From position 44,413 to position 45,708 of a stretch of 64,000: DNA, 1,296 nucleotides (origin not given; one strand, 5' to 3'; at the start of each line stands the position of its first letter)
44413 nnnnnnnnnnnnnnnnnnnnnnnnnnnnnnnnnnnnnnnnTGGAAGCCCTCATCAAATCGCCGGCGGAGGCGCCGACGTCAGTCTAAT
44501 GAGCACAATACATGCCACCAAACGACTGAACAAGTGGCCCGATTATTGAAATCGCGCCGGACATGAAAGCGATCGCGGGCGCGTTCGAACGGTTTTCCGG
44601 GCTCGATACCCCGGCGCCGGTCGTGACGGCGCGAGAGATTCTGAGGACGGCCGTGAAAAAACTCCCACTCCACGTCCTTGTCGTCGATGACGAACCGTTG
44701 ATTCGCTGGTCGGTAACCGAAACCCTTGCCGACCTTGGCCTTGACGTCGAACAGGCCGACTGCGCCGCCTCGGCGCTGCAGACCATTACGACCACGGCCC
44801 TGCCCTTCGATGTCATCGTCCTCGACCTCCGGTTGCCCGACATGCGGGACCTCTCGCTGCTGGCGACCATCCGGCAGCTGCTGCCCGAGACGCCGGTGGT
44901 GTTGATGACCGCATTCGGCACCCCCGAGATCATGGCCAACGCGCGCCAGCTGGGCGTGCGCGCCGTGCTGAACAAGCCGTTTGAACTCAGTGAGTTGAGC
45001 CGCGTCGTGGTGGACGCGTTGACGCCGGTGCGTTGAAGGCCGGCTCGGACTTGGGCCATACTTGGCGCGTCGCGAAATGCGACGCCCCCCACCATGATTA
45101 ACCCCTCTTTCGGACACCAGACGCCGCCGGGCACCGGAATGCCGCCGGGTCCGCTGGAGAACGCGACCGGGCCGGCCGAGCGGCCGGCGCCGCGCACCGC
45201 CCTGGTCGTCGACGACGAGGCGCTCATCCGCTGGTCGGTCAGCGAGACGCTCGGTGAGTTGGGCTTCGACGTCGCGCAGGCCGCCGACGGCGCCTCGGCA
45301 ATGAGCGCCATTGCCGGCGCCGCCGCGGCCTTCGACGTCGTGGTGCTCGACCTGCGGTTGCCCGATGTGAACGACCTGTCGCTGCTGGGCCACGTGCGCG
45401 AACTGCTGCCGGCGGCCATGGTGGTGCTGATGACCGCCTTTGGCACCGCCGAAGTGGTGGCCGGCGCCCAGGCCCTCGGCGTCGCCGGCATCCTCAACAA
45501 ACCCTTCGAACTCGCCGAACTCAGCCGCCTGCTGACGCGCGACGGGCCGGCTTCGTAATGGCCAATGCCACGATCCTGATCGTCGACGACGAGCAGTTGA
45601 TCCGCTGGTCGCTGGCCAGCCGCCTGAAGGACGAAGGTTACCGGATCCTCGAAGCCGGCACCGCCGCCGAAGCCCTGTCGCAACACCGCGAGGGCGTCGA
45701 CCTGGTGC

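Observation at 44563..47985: FixL-like haem-PAS O2 sensor kinase paired with a sigma-54 activator and two extra stand-alone receivers instead of FixJ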

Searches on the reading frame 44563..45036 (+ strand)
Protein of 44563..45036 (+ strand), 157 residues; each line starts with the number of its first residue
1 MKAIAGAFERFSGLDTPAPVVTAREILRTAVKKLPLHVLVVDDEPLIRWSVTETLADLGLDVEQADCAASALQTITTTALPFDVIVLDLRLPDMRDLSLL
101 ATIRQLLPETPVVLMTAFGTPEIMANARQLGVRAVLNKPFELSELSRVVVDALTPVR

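Call 3: search_protein_families(library=pfam, proteins=[window:44563-45036:+], max_evalue=0.01)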
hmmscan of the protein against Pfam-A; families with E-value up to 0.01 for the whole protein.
window:44563-45036:+ (157 aa): 1 family
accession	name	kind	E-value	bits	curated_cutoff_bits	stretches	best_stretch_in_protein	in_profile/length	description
PF00072.30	Response_reg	-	3.4e-23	82.4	30.2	1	38-147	1-108/111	Response regulator receiver domain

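Call 30: search_solved_structures(query=window:44563-45036:+, max_evalue=0.00001)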
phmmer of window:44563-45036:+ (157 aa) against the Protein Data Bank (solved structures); distinct sequences matched with E-value up to 0.00001: 153 (the best 60 are shown).
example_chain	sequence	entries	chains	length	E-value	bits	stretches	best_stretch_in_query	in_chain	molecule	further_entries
1zy2_A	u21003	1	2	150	1.1e-13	54.8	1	37-150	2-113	transcriptional regulator NtrC1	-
1dc7_A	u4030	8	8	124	5.1e-13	52.6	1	38-152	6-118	NITROGEN REGULATION PROTEIN | NITROGEN REGULATION PROTEIN NR(I) | NTRC RECEIVER DOMAIN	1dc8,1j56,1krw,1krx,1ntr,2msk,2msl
4l4u_A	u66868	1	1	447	5.7e-13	52.4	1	36-149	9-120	Transcriptional regulator (NtrC family)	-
1ny5_A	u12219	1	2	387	8.2e-13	51.9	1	37-149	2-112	transcriptional regulator (NtrC family)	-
7w9h_A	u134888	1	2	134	1.6e-11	47.8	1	36-148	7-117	Response regulator protein FleR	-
6ifh_A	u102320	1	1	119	2.3e-11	47.2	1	38-150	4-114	Sporulation initiation phosphotransferase F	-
9xzo_A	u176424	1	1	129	8.1e-11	45.5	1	38-146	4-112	De novo protein M1X0B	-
2jvi_A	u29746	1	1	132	1.7e-10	44.4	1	38-149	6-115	Sporulation initiation phosphotransferase F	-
1pey_A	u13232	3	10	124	1.9e-10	44.3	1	38-149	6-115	Sporulation initiation phosphotransferase F | SPORULATION RESPONSE REGULATORY PROTEIN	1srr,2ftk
8svz_A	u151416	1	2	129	2.3e-10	44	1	37-155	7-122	Two-component response regulator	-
1f51_E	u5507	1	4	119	2.4e-10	44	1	38-149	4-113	SPORULATION INITIATION PHOSPHOTRANSFERASE F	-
3q15_C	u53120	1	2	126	3.5e-10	43.4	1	37-149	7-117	Sporulation initiation phosphotransferase F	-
1fsp_A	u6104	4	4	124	3.6e-10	43.3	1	38-149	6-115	STAGE 0 SPORULATION PROTEIN F | SPORULATION RESPONSE REGULATORY PROTEIN | Sporulation initiation phosphotransferase F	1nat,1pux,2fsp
5ep0_A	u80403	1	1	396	4.1e-10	43.2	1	37-150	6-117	Putative repressor protein luxO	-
3to5_A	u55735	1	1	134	4.1e-10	43.2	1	31-146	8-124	CheY homolog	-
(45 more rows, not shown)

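Call 33: search_protein_families(library=ncbifam, proteins=[window:44563-45036:+], max_evalue=0.00001)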
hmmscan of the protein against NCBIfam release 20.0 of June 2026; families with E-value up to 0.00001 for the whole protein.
window:44563-45036:+ (157 aa): 68 families (the best 25 are shown)
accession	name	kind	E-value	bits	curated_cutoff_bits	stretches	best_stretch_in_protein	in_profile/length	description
TIGR01818.1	ntrC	equivalog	2.9e-20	72.5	558.6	1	38-153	1-114/463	nitrogen regulation protein NR(I)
NF008176.1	PRK10923.1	equivalog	4.4e-17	61.8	620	1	38-153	6-119/469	nitrogen regulation protein NR(I)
NF008469.0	PRK11361.1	equivalog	6.2e-17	61.4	714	1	37-153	6-120/461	acetoacetate metabolism transcriptional regulator AtoC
NF041946.1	LuxO_transreg_Vib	equivalog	1.2e-15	57.3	800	1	54-152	15-111/463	quorum-sensing sigma-54 dependent transcriptional regulator LuxO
NF006900.1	PRK09390.1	equivalog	3.3e-15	56.2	255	1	37-153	6-120/203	response regulator FixJ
NF041866.1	EpsW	equivalog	1.7e-14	53.5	200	1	37-153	7-125/131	exopolysaccharide biosynthesis response regulator EpsW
NF045505.1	RR_RssB_Pseudo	equivalog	2.3e-14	53.3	700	1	37-150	7-119/394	two-component system response regulator RssB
NF053512.1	nitric_RR_NosR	exception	3.9e-14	52.5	400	1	38-154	1-116/422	response regulator c-di-GMP phosphodiesterase, NosR family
NF007969.0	PRK10693.1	equivalog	7e-14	51.6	329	1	37-155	9-126/337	two-component system response regulator RssB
NF011695.0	PRK15115.1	equivalog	4.4e-13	48.8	763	1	32-153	3-122/445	two-component system response regulator GlrR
NF051870.1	NAssimRespRegNtrX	equivalog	5.9e-13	48.5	600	1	37-153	3-119/452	nitrogen assimilation response regulator NtrX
TIGR02956.1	TMAO_torS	equivalog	6.2e-13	47.8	676.5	1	30-153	696-820/967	TMAO reductase system sensor histidine kinase/response regulator TorS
NF008099.0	PRK10841.1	equivalog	3.6e-12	44.9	920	1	30-149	819-936/949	two-component system sensor histidine kinase RcsC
NF007928.2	PRK10643.1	equivalog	5.5e-12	45.8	330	1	37-147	2-110/216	two-component system response regulator PmrA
NF007901.0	PRK10610.1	equivalog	2.4e-11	43.9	189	1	36-145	6-116/129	chemotaxis response regulator CheY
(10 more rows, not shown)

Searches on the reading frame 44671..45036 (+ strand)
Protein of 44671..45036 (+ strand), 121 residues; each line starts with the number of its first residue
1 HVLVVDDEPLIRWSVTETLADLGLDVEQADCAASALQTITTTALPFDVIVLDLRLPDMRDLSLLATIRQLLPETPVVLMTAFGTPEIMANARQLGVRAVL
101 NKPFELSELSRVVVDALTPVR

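Call 60: search_solved_structures(query=window:44671-45036:+, max_evalue=1e-9, show_alignments=3)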
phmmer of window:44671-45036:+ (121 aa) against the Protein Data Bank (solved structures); distinct sequences matched with E-value up to 1e-9: 16.
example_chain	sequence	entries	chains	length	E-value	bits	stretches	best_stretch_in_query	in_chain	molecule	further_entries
1zy2_A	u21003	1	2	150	1.1e-13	54.6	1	2-114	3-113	transcriptional regulator NtrC1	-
1dc7_A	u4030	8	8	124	3.1e-13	53.1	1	2-116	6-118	NITROGEN REGULATION PROTEIN | NITROGEN REGULATION PROTEIN NR(I) | NTRC RECEIVER DOMAIN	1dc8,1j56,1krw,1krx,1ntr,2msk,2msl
1ny5_A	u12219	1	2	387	7.5e-13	51.9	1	2-113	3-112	transcriptional regulator (NtrC family)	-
4l4u_A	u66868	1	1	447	9.7e-13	51.5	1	2-113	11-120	Transcriptional regulator (NtrC family)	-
6ifh_A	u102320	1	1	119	1.6e-11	47.6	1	2-114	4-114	Sporulation initiation phosphotransferase F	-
7w9h_A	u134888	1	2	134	2e-11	47.3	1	2-112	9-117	Response regulator protein FleR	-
9xzo_A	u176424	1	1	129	6.2e-11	45.7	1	2-110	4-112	De novo protein M1X0B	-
2jvi_A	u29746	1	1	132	1.4e-10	44.6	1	2-113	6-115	Sporulation initiation phosphotransferase F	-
1pey_A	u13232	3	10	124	1.5e-10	44.4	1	2-113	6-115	Sporulation initiation phosphotransferase F | SPORULATION RESPONSE REGULATORY PROTEIN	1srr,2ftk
1f51_E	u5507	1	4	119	1.6e-10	44.4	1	2-113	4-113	SPORULATION INITIATION PHOSPHOTRANSFERASE F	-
8svz_A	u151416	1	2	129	2.2e-10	44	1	2-119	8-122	Two-component response regulator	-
1fsp_A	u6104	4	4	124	2.9e-10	43.6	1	2-113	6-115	STAGE 0 SPORULATION PROTEIN F | SPORULATION RESPONSE REGULATORY PROTEIN | Sporulation initiation phosphotransferase F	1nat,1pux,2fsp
3q15_C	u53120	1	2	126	3.1e-10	43.5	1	2-113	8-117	Sporulation initiation phosphotransferase F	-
5ep0_A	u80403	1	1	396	3.3e-10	43.4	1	2-114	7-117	Putative repressor protein luxO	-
4hnq_A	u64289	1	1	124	6.7e-10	42.4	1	2-110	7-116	Chemotaxis protein CheY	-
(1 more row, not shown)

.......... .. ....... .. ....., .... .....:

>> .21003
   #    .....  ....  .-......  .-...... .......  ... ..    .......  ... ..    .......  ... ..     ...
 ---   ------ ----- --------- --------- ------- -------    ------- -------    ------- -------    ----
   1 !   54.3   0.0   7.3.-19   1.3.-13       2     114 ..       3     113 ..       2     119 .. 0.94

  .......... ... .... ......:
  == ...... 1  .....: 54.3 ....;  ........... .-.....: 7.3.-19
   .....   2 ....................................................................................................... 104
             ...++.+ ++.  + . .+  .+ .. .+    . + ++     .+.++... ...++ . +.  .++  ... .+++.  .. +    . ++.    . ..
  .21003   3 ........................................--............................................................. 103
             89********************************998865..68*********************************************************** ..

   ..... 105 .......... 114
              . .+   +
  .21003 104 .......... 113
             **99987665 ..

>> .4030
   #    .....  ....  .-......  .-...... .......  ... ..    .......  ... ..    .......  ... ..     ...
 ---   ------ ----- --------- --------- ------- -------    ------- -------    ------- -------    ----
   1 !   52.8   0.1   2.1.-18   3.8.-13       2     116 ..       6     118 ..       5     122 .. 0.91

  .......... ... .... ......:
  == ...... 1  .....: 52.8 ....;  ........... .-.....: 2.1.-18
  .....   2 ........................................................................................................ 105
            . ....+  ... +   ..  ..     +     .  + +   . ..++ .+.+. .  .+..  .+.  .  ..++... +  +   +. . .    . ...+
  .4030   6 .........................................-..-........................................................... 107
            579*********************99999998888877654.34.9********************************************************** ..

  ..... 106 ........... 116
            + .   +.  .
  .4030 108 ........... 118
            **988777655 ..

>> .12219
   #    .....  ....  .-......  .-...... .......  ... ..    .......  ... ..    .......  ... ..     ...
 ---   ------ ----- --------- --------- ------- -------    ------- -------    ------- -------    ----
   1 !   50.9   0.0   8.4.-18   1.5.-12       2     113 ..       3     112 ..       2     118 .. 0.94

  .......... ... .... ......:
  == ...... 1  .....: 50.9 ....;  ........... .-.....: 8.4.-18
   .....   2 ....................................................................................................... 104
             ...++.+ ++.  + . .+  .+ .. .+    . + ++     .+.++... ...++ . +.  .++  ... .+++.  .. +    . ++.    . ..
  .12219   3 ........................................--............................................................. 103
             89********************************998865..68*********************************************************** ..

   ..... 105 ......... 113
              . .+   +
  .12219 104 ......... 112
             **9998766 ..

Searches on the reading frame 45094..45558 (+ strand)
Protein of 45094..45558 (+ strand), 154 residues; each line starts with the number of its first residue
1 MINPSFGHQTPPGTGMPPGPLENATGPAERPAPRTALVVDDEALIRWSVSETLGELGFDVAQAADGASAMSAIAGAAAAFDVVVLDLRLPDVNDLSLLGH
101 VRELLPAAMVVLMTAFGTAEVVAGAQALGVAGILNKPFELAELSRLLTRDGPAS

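Call 3: search_protein_families(library=pfam, proteins=[window:45094-45558:+], max_evalue=0.01)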
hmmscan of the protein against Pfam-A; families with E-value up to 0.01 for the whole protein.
window:45094-45558:+ (154 aa): 1 family
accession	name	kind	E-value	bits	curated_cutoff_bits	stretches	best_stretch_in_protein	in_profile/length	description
PF00072.30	Response_reg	-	1.3e-18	67.6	30.2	1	37-145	2-108/111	Response regulator receiver domain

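Call 33: search_protein_families(library=ncbifam, proteins=[window:45094-45558:+], max_evalue=0.00001)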
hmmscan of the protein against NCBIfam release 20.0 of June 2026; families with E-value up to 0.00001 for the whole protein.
window:45094-45558:+ (154 aa): 66 families (the best 25 are shown)
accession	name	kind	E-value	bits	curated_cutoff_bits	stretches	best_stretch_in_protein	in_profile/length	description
TIGR01818.1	ntrC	equivalog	3.6e-17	62.3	558.6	1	37-149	2-112/463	nitrogen regulation protein NR(I)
NF008469.0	PRK11361.1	equivalog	4.6e-17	61.9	714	1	34-149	5-118/461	acetoacetate metabolism transcriptional regulator AtoC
NF008176.1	PRK10923.1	equivalog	7.1e-14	51.2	620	1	37-149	7-117/469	nitrogen regulation protein NR(I)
NF041733.1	resp_reg_CseB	equivalog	1.3e-13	50.9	350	1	36-143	3-107/228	two-component system response regulator CseB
TIGR02956.1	TMAO_torS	equivalog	3.5e-13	48.6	676.5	1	33-148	701-817/967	TMAO reductase system sensor histidine kinase/response regulator TorS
NF045505.1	RR_RssB_Pseudo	equivalog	7e-13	48.4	700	1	35-141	7-112/394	two-component system response regulator RssB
NF041866.1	EpsW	equivalog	8e-13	48.1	200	1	33-146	5-120/131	exopolysaccharide biosynthesis response regulator EpsW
NF045944.1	ResRegRpaBCyano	equivalog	1.2e-12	47.7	330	1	37-144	1-105/229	response regulator transcription factor RpaB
NF041946.1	LuxO_transreg_Vib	equivalog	2e-12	46.7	800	1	51-143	14-104/463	quorum-sensing sigma-54 dependent transcriptional regulator LuxO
NF007901.0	PRK10610.1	equivalog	3.4e-12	46.6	189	1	37-145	9-118/129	chemotaxis response regulator CheY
NF046022.1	RespRegCpdRBruc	equivalog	6.2e-12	45.6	180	1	37-144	5-110/120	cell cycle two-component system response regulator CpdR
NF051870.1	NAssimRespRegNtrX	equivalog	1.3e-11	44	600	1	36-148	4-116/452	nitrogen assimilation response regulator NtrX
NF006900.1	PRK09390.1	equivalog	1.4e-11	44.3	255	1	36-143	7-112/203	response regulator FixJ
NF007346.1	PRK09836.1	equivalog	2e-11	44.1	420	1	37-144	4-109/227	copper/silver response regulator transcription factor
NF053512.1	nitric_RR_NosR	exception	2.1e-11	43.5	400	1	37-144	2-108/422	response regulator c-di-GMP phosphodiesterase, NosR family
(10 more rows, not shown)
